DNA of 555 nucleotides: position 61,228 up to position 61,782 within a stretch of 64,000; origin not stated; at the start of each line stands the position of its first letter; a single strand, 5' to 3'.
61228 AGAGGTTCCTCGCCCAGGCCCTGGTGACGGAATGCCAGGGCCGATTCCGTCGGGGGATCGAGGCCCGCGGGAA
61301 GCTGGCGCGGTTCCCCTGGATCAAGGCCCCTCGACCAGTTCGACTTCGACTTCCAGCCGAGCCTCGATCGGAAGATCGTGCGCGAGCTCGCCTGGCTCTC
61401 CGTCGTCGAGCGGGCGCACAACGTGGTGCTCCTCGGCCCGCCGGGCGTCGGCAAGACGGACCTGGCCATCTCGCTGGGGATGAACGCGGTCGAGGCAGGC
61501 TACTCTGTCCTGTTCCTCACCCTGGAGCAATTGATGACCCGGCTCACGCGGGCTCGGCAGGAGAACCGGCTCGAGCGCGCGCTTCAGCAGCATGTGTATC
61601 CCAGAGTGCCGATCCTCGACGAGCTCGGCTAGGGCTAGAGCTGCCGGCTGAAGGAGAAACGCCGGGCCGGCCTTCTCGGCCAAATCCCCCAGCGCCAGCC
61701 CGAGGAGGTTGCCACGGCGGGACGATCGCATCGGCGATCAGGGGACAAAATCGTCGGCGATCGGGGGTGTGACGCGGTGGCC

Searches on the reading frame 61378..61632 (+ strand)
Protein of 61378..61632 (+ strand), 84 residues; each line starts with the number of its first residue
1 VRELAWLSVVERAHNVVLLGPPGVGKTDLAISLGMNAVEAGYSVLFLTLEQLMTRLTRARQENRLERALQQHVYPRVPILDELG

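Call 69: search_protein_families(library=pfam, proteins=[window:61378-61632:+], max_evalue=0.01)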
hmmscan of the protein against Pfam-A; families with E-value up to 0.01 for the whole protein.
window:61378-61632:+ (84 aa): 12 families
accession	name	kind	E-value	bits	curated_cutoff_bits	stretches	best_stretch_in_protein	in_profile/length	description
PF01695.23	IstB_IS21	-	4.6e-26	92.2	24.1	1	2-84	81-163/238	IstB-like ATP binding protein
PF20720.3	nSTAND3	-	2.2e-06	27.9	27.2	1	6-48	10-52/155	Novel STAND NTPase 3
PF00004.35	AAA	-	0.00023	22.1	21.2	1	16-83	1-66/131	ATPase family associated with various cellular activities (AAA)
PF13191.12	AAA_16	-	0.0019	19.2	32.6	1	12-67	23-81/167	AAA ATPase domain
PF13401.12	AAA_22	-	0.0025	18.6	27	1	13-58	5-50/130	AAA domain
PF06745.19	ATPase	-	0.0026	17.6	26.6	1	12-59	18-66/231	KaiC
PF01078.27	Mg_chelatase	-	0.0029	17.5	20.3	1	13-33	22-42/207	Magnesium chelatase, subunit ChlI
PF12775.13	AAA_7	-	0.0053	16.7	25.8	1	9-54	29-74/181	P-loop containing dynein motor region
PF07728.20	AAA_5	-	0.0061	17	22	1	15-33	1-19/139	AAA domain (dynein-related subfamily)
PF13173.12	AAA_14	-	0.0065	16.9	27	1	15-82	4-70/129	AAA domain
PF02562.22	PhoH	-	0.0073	16.2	27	0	8-41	14-47/205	PhoH-like protein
PF13521.12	AAA_28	-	0.0085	16.8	27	0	16-45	2-28/164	AAA domain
